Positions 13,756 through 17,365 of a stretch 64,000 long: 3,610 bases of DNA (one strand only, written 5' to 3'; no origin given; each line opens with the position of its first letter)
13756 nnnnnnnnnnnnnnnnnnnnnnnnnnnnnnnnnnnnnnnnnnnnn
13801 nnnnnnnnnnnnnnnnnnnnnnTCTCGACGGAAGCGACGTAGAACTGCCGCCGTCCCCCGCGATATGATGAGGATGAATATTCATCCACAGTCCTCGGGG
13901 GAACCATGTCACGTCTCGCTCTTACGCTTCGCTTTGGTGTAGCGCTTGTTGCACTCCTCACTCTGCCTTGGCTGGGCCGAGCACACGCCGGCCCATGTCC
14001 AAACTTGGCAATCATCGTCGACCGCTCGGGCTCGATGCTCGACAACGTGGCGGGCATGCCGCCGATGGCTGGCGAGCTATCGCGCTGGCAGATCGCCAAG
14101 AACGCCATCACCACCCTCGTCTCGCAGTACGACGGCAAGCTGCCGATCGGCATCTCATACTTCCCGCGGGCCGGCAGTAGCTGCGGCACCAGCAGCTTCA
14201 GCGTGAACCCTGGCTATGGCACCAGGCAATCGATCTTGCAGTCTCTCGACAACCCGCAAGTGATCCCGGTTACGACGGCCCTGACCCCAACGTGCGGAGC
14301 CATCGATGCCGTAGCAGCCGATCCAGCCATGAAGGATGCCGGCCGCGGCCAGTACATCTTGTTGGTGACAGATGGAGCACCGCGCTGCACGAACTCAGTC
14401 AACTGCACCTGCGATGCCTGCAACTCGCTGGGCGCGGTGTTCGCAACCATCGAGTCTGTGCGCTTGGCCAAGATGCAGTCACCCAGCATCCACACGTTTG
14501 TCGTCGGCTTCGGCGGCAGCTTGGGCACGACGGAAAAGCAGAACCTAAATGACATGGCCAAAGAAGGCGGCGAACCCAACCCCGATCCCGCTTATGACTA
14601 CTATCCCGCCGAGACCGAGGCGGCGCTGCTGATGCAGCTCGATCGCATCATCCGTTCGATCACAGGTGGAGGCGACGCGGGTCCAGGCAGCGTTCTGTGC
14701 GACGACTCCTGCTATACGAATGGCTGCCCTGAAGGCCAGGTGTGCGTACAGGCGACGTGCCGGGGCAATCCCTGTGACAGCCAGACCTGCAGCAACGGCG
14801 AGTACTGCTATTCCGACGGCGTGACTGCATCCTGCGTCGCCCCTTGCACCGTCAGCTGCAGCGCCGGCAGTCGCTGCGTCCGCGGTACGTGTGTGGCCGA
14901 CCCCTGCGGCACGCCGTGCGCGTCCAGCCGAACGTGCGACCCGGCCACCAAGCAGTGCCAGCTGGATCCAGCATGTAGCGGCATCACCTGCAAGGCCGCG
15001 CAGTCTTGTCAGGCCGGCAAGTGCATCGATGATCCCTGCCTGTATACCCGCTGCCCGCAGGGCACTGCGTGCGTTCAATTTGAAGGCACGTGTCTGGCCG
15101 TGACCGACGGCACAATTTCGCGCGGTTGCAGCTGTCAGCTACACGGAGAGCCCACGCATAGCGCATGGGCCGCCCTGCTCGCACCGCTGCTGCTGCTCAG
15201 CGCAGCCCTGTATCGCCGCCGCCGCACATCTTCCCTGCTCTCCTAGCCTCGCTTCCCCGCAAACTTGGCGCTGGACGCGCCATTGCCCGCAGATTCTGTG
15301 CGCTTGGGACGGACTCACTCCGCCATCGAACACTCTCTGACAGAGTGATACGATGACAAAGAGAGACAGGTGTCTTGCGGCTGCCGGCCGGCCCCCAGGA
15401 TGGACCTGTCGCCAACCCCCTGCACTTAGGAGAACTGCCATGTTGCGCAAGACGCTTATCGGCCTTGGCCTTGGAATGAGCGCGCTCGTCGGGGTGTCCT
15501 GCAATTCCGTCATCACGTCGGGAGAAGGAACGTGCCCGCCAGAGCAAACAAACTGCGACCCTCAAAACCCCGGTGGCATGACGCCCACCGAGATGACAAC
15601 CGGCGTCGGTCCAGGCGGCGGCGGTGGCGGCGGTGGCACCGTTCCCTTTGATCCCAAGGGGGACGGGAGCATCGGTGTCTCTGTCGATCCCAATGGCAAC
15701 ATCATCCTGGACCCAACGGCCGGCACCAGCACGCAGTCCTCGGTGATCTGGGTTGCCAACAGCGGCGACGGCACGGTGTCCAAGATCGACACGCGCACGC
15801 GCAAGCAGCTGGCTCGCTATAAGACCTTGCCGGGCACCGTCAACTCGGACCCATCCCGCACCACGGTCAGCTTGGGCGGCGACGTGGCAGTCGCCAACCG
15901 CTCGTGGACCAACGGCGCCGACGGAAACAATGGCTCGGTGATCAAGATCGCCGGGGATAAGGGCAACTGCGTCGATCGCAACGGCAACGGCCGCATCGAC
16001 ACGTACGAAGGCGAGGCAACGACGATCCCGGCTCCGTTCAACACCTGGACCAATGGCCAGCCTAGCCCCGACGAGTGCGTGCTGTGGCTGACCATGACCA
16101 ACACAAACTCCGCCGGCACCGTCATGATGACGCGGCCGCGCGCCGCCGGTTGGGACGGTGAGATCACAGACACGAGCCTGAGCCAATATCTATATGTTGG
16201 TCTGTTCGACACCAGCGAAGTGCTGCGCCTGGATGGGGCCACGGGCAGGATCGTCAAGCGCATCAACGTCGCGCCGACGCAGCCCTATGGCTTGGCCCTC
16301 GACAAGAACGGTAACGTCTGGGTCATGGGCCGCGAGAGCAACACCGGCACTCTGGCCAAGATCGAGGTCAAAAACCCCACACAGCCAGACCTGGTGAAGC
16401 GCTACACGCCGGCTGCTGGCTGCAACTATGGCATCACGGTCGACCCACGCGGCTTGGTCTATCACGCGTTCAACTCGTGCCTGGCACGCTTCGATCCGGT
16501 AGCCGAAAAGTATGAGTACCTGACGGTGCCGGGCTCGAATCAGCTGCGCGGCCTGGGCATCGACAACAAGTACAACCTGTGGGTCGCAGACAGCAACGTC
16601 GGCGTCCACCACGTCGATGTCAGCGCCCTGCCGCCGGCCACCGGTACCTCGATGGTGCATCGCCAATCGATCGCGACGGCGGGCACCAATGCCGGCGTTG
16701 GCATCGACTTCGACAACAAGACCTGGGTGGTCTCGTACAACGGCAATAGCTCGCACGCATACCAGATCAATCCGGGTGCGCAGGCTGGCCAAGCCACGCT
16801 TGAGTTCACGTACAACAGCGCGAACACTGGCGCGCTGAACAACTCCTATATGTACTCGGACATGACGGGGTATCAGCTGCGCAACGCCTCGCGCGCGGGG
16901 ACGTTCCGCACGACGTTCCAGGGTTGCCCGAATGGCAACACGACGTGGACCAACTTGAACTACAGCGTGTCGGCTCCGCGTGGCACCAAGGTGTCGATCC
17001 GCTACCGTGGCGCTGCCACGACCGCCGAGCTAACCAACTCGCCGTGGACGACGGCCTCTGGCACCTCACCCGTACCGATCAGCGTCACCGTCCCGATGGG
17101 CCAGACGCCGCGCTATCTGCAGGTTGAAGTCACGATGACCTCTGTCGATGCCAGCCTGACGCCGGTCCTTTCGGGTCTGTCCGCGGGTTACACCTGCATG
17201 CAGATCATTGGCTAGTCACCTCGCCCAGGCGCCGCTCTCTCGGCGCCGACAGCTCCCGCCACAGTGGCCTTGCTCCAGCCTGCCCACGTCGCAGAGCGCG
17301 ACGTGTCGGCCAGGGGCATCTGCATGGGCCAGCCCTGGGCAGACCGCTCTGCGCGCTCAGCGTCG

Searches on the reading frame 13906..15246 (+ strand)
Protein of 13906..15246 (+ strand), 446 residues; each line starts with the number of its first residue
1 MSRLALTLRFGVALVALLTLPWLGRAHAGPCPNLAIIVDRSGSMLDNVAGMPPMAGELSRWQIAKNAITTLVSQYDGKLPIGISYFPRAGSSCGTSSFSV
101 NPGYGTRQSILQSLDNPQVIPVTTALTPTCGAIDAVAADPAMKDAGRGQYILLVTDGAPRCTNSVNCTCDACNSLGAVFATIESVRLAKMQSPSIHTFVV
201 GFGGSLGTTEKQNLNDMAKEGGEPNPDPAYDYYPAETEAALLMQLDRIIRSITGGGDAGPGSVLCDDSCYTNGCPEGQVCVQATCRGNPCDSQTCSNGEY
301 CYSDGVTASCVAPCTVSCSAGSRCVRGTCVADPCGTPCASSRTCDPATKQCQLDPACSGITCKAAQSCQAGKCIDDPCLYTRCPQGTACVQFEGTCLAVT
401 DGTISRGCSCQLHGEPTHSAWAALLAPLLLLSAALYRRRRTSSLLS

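Call 9: search_protein_families(library=pfam, proteins=[window:13906-15246:+], max_evalue=0.01)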
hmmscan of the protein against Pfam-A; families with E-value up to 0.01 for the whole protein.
window:13906-15246:+ (446 aa): 2 families
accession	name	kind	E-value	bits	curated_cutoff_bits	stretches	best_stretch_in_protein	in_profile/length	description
PF00092.34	VWA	-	7.7e-05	23.4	23.8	1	33-222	1-155/174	von Willebrand factor type A domain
PF13519.12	VWA_2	-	0.00062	20.8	27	1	35-157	2-106/107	von Willebrand factor type A domain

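Call 14: find_related_loci(query=window:13906-15246:+, collection=genome_contigs, flank=10000)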
Query window:13906-15246:+ (446 aa) in genome_contigs; peptide patterns used: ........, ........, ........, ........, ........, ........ (x = any residue, [..] = any of these).
76 stretches matched a pattern; 12 encode a relative of the query (tblastn E <= 1e-3); 11 distinct loci.
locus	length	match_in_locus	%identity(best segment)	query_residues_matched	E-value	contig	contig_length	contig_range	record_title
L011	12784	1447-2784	95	1-446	0e+0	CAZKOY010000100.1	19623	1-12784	MAG TPA_asm: uncultured Myxococcales bacterium isolate SRP189682_co2_316 genome assembly, contig: NODE_4170_length_19623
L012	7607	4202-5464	79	1-421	0e+0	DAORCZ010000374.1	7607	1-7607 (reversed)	MAG TPA_asm: Pseudomonadota bacterium isolate AMR_MDS_0893 NODE_6829_length_7607_cov_4.671213, whole genome shotgun sequ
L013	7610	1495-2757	79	1-421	0e+0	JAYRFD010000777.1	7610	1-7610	MAG: Polyangia bacterium isolate SH_SHASGE3bin.23 k141_1010642, whole genome shotgun sequence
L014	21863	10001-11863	45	260-408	2e-21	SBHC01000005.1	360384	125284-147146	MAG: Deltaproteobacteria bacterium isolate M3003 scaffold_4_1, whole genome shotgun sequence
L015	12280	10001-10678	44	266-399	1e-19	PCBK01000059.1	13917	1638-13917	MAG: Deltaproteobacteria bacterium isolate NP119 MHASMcontig_525044, whole genome shotgun sequence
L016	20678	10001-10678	44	266-399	1e-19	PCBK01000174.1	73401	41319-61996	MAG: Deltaproteobacteria bacterium isolate NP119 MHASMcontig_1100627, whole genome shotgun sequence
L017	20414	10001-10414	40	267-407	8e-20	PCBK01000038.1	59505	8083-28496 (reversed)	MAG: Deltaproteobacteria bacterium isolate NP119 72952, whole genome shotgun sequence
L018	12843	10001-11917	35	240-407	8e-16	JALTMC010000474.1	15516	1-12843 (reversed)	MAG: Myxococcales bacterium isolate S139_metabat1_scaf2bin.108 S139_NODE_3324_length_15516_cov_1.703944, whole genome sh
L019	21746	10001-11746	44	266-408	5e-13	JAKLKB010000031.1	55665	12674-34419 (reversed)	MAG: Myxococcota bacterium isolate MAG.451 MAG.451-scaffold_560, whole genome shotgun sequence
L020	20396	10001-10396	34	270-401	3e-14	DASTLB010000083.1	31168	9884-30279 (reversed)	MAG TPA_asm: Kofleriaceae bacterium isolate SMAG_U2472 k141_672034, whole genome shotgun sequence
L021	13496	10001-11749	45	266-397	6e-14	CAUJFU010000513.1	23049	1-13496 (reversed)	MAG: Myxococcota bacterium isolate KLAP109 genome assembly, contig: KLAP109_177785, whole genome shotgun sequence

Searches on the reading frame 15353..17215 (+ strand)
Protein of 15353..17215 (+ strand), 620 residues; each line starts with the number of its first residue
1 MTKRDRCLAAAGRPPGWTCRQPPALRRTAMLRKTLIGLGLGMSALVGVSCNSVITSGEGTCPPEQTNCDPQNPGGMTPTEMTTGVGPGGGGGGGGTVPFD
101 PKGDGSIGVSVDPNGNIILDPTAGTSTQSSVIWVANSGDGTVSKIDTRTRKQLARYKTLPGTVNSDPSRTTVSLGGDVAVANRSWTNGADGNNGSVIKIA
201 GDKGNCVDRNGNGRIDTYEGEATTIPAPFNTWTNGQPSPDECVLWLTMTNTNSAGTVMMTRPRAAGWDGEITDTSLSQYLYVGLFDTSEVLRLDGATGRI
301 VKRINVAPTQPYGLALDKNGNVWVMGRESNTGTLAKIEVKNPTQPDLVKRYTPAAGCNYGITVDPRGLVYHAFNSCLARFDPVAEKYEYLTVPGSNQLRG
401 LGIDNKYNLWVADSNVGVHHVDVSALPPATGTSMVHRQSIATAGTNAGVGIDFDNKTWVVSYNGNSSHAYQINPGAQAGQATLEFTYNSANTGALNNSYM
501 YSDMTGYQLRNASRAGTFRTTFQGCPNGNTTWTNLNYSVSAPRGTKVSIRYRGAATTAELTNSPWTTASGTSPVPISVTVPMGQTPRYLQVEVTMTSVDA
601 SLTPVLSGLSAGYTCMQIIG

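Call 9: search_protein_families(library=pfam, proteins=[window:15353-17215:+], max_evalue=0.01)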
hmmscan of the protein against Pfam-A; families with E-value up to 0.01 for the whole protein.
window:15353-17215:+ (620 aa): 3 families
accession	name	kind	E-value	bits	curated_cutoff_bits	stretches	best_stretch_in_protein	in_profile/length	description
PF06739.17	SBBP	-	0.0012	19.2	20.5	0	309-326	13-30/38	Beta-propeller repeat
PF22701.2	Mala_s_1-like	-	0.0055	16.9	27.5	0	280-326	101-148/195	Mal s 1 allergenic protein-like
PF01436.27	NHL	-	0.0078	16.6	20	0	310-324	3-17/28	NHL repeat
